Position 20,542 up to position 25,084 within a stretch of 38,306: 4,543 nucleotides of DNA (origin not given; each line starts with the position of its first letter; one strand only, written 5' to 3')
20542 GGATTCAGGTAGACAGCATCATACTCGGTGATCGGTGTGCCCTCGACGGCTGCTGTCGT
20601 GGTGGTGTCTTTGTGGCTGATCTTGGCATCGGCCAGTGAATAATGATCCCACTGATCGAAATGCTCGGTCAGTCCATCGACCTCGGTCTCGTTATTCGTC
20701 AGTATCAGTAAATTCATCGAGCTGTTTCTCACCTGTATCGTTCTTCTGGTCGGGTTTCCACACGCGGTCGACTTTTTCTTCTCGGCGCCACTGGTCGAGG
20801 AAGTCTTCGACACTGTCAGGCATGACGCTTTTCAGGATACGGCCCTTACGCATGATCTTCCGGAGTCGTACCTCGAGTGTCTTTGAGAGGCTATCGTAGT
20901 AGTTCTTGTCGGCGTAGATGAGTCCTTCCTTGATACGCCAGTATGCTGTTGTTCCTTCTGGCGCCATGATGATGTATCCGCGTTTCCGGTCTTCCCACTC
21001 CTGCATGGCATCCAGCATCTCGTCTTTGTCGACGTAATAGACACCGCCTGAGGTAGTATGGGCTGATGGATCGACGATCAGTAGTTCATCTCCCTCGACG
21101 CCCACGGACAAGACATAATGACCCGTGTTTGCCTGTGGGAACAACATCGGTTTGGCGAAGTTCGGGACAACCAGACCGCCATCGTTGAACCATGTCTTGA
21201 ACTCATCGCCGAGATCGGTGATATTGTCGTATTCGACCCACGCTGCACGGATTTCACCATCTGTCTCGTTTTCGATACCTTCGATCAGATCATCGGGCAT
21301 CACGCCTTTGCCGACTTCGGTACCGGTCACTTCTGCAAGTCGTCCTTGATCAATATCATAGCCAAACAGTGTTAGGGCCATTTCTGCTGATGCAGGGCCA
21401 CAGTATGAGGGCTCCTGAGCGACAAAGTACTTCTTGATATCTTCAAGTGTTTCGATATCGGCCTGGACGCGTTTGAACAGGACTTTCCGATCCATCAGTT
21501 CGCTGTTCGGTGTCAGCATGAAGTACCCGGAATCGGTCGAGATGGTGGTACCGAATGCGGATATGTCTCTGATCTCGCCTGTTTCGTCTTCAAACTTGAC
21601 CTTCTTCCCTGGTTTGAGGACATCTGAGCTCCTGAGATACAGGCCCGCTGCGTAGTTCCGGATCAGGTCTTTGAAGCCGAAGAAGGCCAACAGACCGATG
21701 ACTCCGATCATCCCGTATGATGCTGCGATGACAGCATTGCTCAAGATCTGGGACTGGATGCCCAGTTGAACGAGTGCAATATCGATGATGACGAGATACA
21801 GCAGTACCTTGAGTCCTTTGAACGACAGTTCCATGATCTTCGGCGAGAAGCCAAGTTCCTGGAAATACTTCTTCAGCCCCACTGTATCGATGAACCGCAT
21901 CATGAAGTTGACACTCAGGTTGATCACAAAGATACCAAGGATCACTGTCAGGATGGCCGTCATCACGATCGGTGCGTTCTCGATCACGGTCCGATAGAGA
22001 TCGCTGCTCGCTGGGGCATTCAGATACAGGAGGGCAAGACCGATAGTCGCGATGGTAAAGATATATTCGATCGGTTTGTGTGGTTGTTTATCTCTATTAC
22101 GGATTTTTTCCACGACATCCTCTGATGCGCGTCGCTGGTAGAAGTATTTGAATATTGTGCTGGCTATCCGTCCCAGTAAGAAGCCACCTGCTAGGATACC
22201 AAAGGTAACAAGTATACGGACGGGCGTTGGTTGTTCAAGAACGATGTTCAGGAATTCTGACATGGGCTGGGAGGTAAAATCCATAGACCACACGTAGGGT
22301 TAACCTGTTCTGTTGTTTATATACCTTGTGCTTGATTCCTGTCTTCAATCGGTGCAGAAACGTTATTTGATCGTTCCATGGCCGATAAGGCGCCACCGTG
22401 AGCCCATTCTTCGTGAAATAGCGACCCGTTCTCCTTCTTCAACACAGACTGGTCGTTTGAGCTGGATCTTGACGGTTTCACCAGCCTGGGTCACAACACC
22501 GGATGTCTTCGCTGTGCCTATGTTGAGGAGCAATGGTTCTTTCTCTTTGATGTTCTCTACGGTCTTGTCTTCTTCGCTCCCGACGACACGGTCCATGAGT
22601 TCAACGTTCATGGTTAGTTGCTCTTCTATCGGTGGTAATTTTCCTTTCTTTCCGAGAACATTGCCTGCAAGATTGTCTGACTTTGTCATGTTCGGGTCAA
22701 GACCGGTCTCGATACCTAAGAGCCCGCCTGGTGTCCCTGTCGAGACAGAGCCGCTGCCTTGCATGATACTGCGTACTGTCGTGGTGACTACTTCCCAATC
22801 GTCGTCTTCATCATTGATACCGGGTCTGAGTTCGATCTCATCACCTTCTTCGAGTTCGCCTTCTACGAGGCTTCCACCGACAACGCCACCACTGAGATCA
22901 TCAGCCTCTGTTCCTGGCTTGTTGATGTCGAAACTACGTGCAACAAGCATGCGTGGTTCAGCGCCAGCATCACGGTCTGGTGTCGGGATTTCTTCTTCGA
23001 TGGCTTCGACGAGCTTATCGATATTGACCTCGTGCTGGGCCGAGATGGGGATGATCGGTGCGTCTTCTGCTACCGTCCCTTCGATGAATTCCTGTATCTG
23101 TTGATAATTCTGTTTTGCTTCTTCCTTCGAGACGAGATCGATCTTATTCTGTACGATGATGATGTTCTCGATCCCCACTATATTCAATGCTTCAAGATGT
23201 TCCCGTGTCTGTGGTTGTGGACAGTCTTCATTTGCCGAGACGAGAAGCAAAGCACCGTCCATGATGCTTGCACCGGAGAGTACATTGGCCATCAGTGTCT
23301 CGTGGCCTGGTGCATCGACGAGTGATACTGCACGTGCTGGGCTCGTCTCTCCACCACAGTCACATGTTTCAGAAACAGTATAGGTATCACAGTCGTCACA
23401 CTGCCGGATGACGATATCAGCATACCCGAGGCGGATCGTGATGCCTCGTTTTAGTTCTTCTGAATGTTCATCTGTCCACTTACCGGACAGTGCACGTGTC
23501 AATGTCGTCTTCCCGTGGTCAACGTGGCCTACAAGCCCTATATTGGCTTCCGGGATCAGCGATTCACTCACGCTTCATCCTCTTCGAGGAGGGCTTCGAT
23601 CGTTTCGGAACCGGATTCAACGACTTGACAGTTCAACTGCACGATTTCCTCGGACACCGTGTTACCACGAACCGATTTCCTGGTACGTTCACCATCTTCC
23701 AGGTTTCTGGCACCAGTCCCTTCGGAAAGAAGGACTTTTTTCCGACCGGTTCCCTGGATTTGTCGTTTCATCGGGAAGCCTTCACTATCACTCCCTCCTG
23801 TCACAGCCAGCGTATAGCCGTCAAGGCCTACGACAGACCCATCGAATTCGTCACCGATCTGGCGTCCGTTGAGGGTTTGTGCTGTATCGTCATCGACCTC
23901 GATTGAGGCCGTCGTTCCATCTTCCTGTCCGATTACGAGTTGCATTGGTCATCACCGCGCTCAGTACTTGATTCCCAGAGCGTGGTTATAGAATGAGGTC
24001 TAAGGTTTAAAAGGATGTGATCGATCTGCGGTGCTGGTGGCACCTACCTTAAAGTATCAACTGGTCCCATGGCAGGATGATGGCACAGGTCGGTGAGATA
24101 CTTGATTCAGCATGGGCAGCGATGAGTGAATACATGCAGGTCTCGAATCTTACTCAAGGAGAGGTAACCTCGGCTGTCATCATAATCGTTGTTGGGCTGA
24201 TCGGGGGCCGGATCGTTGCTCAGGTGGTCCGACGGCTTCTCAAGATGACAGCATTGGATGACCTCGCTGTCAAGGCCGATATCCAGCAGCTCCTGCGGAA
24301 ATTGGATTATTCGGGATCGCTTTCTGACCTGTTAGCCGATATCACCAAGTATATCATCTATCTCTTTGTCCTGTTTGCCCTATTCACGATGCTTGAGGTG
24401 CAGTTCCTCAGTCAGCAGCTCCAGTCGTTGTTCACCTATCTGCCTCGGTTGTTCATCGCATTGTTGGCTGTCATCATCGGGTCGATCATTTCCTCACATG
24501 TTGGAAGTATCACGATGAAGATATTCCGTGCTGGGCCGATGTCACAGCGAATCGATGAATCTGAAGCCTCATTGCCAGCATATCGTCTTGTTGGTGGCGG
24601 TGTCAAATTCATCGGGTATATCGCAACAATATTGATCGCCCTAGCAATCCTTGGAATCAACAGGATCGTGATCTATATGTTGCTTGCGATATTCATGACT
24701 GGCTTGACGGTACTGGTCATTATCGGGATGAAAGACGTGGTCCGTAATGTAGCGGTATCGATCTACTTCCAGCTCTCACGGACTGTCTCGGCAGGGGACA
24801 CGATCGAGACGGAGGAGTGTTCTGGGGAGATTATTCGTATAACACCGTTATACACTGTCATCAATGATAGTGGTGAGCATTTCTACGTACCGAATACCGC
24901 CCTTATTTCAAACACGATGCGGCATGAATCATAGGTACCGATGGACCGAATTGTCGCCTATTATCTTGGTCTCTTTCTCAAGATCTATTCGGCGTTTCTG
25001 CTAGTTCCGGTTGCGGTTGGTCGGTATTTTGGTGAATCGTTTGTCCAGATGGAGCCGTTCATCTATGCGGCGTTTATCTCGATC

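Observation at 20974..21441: Intact papain-fold catalytic set (Gln-Cys-His-Asp) on the cytoplasmic end of a mechanosensitive channel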

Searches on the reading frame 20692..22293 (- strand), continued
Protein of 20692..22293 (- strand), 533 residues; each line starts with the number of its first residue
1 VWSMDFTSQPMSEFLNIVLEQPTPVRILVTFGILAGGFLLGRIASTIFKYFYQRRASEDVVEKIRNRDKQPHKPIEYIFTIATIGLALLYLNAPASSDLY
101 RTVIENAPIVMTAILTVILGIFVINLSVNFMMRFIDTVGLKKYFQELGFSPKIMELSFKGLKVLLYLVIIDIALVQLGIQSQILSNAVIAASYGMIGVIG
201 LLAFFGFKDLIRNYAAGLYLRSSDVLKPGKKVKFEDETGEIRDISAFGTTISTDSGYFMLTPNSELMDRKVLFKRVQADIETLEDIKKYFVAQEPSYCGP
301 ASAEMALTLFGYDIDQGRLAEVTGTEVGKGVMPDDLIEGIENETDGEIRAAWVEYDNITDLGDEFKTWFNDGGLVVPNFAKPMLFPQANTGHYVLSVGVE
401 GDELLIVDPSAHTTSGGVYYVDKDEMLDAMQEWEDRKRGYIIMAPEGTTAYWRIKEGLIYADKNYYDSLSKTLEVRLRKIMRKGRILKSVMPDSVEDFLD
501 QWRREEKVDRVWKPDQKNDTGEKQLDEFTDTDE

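Call 52: find_encoding_contigs(protein=P0092, flank=6000, max_places=1)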
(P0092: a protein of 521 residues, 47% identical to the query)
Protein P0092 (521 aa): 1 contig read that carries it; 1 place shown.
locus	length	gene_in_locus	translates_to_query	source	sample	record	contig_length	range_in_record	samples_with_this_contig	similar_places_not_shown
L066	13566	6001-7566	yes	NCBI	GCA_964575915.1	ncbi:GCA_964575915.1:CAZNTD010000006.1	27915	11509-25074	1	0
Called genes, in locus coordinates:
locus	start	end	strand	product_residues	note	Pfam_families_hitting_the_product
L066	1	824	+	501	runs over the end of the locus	PF01663:Phosphodiest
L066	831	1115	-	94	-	-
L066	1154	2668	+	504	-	PF01943:Polysacc_synt, PF13440:Polysacc_synt_3, PF01554:MatE (weak)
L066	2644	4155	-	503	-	-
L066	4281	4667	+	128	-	PF01092:Ribosomal_S6e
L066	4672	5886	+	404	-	PF00009:GTP_EFTU, PF03193:RsgA_GTPase (faint), PF03144:GTP_EFTU_D2 (weak), PF09173:eIF2_C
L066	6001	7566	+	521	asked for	PF05552:MS_channel_1st_1 (weak), PF00924:MS_channel_2nd (weak)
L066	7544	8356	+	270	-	-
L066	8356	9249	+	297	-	PF18030:Rimk_N (weak), PF14397:ATPgrasp_ST (faint), PF02655:ATP-grasp_3, PF02786:CPSase_L_D2 (faint), PF02955:GSH-S_ATP, PF08443:RimK, PF02222:ATP-grasp (weak)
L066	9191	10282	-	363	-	PF24827:AstE_AspA_cat, PF00364:Biotin_lipoyl, PF25997:BSH_YhbJ (weak)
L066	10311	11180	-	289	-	PF08443:RimK, PF02955:GSH-S_ATP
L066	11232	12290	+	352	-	PF08014:MATCAP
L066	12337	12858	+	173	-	-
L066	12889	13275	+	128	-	PF18477:PIN_9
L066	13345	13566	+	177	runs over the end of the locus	PF00719:Pyrophosphatase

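Call 53: find_encoding_contigs(protein=P0116, flank=6000, max_places=1)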
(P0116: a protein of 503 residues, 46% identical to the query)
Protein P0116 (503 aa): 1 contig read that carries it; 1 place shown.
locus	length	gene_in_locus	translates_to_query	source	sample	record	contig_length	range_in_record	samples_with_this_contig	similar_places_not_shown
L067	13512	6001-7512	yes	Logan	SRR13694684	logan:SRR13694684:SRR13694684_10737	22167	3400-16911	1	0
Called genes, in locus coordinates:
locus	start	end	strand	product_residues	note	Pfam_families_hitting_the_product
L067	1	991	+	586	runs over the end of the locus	PF00009:GTP_EFTU, PF01926:MMR_HSR1, PF03144:GTP_EFTU_D2 (faint), PF11987:IF-2, PF14578:GTP_EFTU_D4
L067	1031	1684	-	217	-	PF02254:TrkA_N, PF02080:TrkA_C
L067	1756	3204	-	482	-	PF02386:TrkH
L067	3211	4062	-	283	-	PF05552:MS_channel_1st_1 (weak), PF00924:MS_channel_2nd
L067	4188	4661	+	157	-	PF01092:Ribosomal_S6e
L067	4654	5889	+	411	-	PF00009:GTP_EFTU, PF01926:MMR_HSR1 (faint), PF09173:eIF2_C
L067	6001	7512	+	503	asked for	PF00924:MS_channel_2nd (weak)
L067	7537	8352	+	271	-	PF08443:RimK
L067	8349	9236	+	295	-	PF02786:CPSase_L_D2 (faint), PF08443:RimK, PF02955:GSH-S_ATP (weak), PF07478:Dala_Dala_lig_C (faint)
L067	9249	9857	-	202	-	PF09721:Exosortase_EpsH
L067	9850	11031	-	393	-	PF04312:DUF460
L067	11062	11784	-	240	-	PF02732:ERCC4, PF14520:HHH_5 (faint)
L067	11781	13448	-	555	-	PF00270:DEAD, PF04851:ResIII, PF21210:RNA_helicase_helical, PF00271:Helicase_C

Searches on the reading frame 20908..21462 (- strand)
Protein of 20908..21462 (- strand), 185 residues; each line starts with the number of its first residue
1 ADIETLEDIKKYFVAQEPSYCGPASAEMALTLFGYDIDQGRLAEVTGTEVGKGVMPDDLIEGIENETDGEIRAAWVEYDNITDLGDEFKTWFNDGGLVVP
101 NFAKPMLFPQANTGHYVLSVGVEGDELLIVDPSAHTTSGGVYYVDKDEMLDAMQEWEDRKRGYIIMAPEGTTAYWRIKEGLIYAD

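Call 44: search_solved_structures(query=A6, max_evalue=10, show_alignments=5)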
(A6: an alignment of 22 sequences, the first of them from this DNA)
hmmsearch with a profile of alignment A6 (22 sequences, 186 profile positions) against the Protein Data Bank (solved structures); distinct sequences matched with E-value up to 10: 18.
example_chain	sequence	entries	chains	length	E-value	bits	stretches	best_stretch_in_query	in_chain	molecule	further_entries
6th5_A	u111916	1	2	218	8.8e-10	41.3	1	9-169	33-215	Alr0975 protein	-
6tho_A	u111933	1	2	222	9.4e-10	41.2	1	9-169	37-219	Alr0975 protein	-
2btw_B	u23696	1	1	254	1.3e-09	40.8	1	9-169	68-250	ALR0975 PROTEIN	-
2btw_A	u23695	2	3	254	1.4e-09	40.7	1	9-169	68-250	ALR0975 PROTEIN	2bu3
6tjl_A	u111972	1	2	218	5e-08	35.6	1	11-169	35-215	Alr0975 protein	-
3k8u_A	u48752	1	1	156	0.0036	19.8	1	18-67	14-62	Putative ABC transporter, ATP-binding protein ComA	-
5xe8_A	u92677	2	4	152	0.0041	19.6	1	19-67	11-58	Putative ABC transporter, ATP-binding protein ComA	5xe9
8z4h_A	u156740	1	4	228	0.0087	18.5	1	18-133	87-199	Endoisopeptidase PeiR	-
8z4n_A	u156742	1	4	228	0.18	14.2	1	21-132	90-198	Endoisopeptidase PeiR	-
7n87_A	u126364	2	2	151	0.19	14.1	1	19-66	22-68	ABC-type bacteriocin transporter | Peptidase C39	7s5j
4s0f_A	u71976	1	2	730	0.2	14.1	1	15-66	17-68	ABC-type bacteriocin transporter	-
4ry2_A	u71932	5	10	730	0.2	14.1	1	15-66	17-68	ABC-type bacteriocin transporter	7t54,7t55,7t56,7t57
22oc_A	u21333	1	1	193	0.2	14.1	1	16-87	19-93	P210 WT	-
8vp3_A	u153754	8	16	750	0.21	14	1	15-66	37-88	ABC-type bacteriocin transporter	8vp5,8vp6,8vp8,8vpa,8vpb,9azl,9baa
6tqs_A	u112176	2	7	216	0.39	13.2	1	14-96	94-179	Motile sperm domain-containing protein 2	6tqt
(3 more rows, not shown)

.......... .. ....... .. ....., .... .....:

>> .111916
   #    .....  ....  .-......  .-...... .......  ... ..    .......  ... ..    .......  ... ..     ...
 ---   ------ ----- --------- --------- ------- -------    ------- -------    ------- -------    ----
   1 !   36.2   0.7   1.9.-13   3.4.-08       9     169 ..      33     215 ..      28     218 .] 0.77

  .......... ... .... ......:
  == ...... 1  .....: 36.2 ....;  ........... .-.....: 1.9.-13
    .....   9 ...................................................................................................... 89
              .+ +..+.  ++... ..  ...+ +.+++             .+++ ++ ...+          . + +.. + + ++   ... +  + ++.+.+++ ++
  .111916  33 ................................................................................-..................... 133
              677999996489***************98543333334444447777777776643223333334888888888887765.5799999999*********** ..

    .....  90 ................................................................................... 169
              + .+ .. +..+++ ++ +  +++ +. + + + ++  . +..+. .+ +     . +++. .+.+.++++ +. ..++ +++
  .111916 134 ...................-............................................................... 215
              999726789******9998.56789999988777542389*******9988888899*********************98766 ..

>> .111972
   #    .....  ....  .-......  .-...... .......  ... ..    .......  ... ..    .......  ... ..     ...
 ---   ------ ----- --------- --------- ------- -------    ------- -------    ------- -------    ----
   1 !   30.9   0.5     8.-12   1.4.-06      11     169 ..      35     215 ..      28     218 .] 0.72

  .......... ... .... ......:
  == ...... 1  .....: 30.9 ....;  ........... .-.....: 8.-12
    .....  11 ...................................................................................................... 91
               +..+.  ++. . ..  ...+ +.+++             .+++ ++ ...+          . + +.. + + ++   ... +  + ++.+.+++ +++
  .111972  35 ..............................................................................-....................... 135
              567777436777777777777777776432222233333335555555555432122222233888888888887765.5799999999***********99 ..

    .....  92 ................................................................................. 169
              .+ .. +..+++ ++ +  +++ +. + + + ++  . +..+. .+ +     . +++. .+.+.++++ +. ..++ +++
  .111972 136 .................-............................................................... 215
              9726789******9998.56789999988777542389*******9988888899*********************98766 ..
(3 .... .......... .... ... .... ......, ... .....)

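Call 45: search_protein_families(library=pfam, alignment_id=A6, max_evalue=0.01)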
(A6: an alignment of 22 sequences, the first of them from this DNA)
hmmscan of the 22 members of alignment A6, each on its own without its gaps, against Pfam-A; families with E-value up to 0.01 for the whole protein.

A. member 1, seq(185 aa): 2 families
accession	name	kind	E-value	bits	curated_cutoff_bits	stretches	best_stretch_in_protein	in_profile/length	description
PF13529.12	Peptidase_C39_2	-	5.9e-08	33.8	24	1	15-132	7-142/143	Peptidase_C39 like family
PF03412.21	Peptidase_C39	-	0.00023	21.5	22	1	14-138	6-106/133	Peptidase C39 family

B. families by the number of members that match (of 22 scanned): 8 families
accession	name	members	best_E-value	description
PF13529.12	Peptidase_C39_2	22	7.4e-12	Peptidase_C39 like family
PF03412.21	Peptidase_C39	21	3.1e-09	Peptidase C39 family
PF05023.20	Phytochelatin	16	2.5e-07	Phytochelatin synthase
PF11814.14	DUF3335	7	1.9e-05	Peptidase_C39 like family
PF21819.3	DUF6885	3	0.00038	Family of unknown function (DUF6885)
PF09778.15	Guanylate_cyc_2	2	0.0022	Guanylylate cyclase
PF12385.14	Peptidase_C70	2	0.0055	Papain-like cysteine protease AvrRpt2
PF06815.18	RVT_connect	1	0.001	Reverse transcriptase connection domain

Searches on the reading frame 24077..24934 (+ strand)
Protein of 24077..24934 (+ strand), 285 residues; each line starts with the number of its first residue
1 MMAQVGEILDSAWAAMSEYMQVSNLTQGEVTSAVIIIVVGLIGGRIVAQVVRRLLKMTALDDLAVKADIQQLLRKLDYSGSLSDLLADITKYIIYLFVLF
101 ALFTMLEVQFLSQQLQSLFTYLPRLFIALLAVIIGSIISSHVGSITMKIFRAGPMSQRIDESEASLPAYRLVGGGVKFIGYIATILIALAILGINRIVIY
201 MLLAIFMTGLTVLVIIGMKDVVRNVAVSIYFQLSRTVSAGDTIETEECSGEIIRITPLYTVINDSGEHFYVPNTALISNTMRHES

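Call 3: search_protein_families(library=pfam, proteins=[window:24077-24934:+], max_evalue=1)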
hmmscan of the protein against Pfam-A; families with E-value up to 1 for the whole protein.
window:24077-24934:+ (285 aa): 2 families
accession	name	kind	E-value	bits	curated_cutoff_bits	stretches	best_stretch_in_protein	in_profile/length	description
PF05552.17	MS_channel_1st_1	-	3.2e-08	33.7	22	2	109-152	1-44/50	Mechanosensitive ion channel, conserved TM helix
PF00924.24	MS_channel_2nd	-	3e-07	30.9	20.2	1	220-281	1-63/68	Mechanosensitive ion channel, beta-domain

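Call 4: search_protein_families(library=ncbifam, proteins=[window:24077-24934:+], max_evalue=1)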
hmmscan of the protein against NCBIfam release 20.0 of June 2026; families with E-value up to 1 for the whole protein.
window:24077-24934:+ (285 aa): 4 families
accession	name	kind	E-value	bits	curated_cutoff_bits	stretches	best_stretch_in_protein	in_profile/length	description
NF033912.1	msc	subfamily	4.9e-05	22.7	100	1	29-256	90-318/365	mechanosensitive ion channel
NF047602.1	MscsSHelicob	equivalog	0.0039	16.7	400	1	177-264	53-137/260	small-conductance mechanosensitive channel MscS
NF033530.1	lasso_PqqD_Strm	exception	0.01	16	70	1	36-79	32-75/78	lasso peptide biosynthesis PqqD family chaperone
NF008180.0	PRK10929.1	equivalog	0.97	7.1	809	1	182-279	885-979/1109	miniconductance mechanosensitive channel MscM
